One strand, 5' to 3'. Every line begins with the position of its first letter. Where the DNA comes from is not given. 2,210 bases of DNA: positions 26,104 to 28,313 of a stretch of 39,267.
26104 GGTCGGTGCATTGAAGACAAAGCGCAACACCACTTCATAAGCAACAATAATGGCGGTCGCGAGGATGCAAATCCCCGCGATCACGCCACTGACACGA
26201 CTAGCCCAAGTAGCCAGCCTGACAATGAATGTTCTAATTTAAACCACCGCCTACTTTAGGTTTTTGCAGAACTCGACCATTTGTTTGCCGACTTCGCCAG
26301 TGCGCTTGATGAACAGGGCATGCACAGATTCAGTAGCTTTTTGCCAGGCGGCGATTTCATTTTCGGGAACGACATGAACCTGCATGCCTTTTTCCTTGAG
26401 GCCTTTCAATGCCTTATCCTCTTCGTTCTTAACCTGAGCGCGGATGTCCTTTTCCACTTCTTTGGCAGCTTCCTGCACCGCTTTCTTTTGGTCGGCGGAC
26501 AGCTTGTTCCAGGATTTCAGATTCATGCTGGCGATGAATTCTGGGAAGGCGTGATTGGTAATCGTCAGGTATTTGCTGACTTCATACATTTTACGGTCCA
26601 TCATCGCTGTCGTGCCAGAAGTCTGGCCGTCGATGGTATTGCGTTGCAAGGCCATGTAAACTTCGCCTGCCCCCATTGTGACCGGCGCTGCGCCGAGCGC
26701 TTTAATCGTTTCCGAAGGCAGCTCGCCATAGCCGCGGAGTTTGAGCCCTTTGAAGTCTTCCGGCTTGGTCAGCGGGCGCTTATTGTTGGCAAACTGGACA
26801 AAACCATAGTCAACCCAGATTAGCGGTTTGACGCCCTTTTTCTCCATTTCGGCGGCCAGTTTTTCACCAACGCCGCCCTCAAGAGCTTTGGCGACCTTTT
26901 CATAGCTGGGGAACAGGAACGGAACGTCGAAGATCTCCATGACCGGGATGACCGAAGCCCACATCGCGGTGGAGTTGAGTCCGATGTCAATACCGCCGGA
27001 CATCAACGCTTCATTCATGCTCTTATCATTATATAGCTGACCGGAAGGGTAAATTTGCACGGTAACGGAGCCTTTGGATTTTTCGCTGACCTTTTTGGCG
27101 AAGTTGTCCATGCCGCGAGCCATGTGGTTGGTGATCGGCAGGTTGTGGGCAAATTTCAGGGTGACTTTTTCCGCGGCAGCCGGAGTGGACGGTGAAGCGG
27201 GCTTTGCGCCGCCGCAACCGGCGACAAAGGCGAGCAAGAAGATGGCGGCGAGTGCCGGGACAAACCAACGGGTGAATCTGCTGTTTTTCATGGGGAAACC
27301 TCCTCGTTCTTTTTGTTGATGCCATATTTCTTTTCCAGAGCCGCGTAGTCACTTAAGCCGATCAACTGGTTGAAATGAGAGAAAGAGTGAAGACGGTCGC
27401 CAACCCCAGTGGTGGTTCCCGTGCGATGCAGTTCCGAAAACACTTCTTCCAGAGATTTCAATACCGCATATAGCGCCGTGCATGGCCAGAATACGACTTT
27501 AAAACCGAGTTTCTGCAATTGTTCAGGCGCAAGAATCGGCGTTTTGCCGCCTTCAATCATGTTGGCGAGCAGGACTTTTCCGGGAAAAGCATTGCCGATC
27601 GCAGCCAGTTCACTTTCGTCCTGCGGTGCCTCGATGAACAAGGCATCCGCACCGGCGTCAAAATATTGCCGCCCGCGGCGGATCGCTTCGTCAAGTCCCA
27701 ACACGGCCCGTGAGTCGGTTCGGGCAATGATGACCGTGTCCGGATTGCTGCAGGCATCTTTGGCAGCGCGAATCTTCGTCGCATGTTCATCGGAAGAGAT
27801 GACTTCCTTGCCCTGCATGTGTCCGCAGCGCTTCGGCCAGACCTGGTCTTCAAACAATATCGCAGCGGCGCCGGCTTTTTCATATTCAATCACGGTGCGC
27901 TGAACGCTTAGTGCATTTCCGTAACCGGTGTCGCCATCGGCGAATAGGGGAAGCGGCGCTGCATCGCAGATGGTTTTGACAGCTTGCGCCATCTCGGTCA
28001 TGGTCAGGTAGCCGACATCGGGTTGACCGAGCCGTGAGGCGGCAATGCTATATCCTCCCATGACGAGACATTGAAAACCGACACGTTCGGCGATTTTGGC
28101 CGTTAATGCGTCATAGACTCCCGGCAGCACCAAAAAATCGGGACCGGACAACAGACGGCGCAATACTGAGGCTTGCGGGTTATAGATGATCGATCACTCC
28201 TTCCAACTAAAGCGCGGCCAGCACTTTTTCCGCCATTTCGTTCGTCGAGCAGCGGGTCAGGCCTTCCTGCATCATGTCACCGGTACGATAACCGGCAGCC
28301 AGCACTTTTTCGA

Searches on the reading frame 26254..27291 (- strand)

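Call 64: search_protein_families(library=pfam, proteins=[window:26254-27291:-], max_evalue=0.00001)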
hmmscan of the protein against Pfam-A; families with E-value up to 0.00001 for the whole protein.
window:26254-27291:- (346 aa): 1 family
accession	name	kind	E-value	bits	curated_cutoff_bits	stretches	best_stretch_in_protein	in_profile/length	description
PF03480.18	DctP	-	2.4e-86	290.1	23.4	1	47-327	1-283/286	Bacterial extracellular solute-binding protein, family 7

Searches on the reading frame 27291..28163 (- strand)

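Call 64: search_protein_families(library=pfam, proteins=[window:27291-28163:-], max_evalue=0.00001)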
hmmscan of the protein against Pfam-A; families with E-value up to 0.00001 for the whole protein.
window:27291-28163:- (291 aa): 2 families
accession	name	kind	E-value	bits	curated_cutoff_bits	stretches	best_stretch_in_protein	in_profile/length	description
PF13714.12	PEP_mutase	-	5.1e-48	164.2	31.5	1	2-245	2-239/240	Phosphoenolpyruvate phosphomutase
PF00463.27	ICL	-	2.8e-13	49.7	26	1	72-172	151-254/526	Isocitrate lyase family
